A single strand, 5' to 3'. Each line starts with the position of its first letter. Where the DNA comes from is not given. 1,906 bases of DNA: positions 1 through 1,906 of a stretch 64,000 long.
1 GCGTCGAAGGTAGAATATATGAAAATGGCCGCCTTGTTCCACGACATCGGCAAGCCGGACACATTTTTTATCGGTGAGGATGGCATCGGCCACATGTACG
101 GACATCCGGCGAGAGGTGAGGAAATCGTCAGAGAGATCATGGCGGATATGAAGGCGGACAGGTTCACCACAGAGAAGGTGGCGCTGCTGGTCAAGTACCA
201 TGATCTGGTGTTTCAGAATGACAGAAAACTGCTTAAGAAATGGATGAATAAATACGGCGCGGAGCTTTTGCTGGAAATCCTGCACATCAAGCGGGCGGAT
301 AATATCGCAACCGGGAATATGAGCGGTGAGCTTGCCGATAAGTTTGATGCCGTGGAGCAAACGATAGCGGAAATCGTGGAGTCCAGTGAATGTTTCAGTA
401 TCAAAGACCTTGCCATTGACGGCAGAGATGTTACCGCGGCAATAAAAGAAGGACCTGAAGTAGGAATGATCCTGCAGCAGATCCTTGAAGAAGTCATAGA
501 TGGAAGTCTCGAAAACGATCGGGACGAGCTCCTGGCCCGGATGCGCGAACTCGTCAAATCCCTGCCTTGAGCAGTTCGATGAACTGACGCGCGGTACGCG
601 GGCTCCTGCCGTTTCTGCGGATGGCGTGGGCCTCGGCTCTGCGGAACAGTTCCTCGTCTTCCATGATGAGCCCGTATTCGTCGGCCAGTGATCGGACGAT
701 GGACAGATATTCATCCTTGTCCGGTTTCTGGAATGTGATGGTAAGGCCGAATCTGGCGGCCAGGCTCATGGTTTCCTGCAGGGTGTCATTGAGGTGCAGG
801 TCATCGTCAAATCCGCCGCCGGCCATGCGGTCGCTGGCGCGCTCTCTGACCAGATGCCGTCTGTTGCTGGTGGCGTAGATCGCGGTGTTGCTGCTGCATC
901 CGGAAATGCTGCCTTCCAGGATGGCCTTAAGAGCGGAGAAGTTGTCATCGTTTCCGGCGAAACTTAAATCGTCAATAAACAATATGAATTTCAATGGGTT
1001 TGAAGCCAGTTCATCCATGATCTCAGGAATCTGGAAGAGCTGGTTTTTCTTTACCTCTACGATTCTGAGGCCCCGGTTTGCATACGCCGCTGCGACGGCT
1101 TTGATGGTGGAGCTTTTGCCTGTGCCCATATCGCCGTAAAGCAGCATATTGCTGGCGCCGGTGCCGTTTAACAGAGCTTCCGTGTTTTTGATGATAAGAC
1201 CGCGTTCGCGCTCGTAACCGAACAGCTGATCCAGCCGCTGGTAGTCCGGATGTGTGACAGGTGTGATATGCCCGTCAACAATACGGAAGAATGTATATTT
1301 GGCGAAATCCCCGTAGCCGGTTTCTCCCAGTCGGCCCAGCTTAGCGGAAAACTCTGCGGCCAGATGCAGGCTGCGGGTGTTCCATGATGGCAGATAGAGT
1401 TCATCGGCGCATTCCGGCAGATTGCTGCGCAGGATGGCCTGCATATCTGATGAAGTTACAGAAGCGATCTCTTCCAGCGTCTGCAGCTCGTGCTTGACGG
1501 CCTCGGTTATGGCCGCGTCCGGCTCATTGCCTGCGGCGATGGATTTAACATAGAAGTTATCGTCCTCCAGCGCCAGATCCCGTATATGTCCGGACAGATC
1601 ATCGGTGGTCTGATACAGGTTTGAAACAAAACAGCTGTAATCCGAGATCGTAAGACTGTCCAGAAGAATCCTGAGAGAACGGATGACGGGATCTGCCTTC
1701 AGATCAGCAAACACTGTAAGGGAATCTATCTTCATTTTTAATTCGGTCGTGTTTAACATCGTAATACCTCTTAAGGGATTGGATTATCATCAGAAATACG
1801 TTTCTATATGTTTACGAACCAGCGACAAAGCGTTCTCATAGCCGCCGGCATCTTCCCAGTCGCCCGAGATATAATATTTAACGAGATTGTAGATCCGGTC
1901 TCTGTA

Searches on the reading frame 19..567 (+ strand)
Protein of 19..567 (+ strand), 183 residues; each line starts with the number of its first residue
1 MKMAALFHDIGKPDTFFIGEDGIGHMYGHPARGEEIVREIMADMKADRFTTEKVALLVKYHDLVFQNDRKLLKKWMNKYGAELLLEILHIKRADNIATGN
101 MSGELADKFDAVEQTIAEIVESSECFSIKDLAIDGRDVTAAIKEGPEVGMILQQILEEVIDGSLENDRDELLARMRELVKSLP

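Call 22: search_protein_families(library=pfam, proteins=[window:19-567:+], max_evalue=0.001)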
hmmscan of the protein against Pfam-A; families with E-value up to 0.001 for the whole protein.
window:19-567:+ (183 aa): 2 families
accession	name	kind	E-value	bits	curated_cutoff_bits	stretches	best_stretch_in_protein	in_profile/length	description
PF13735.12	tRNA_NucTran2_2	-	2.4e-13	50.8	27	1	35-173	22-147/149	tRNA nucleotidyltransferase domain 2 putative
PF01966.28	HD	-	4.5e-08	33.8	22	1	2-98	28-115/116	HD domain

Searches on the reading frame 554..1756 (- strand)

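Call 22: search_protein_families(library=pfam, proteins=[window:554-1756:-], max_evalue=0.001)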
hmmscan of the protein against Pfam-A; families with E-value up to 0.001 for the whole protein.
window:554-1756:- (400 aa): 4 families
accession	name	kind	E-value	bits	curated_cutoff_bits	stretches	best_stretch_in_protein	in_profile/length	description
PF05673.19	DUF815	-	1.6e-82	276.9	23.8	1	161-397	13-246/249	Protein of unknown function (DUF815)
PF00004.35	AAA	-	8.3e-08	33.2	21.2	1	204-311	1-123/131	ATPase family associated with various cellular activities (AAA)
PF13191.12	AAA_16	-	4e-06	27.9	32.6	1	182-243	6-64/167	AAA ATPase domain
PF25199.1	nSTAND_NTPase5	-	0.0001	22.6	34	1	195-267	35-108/145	Novel STAND NTPase 5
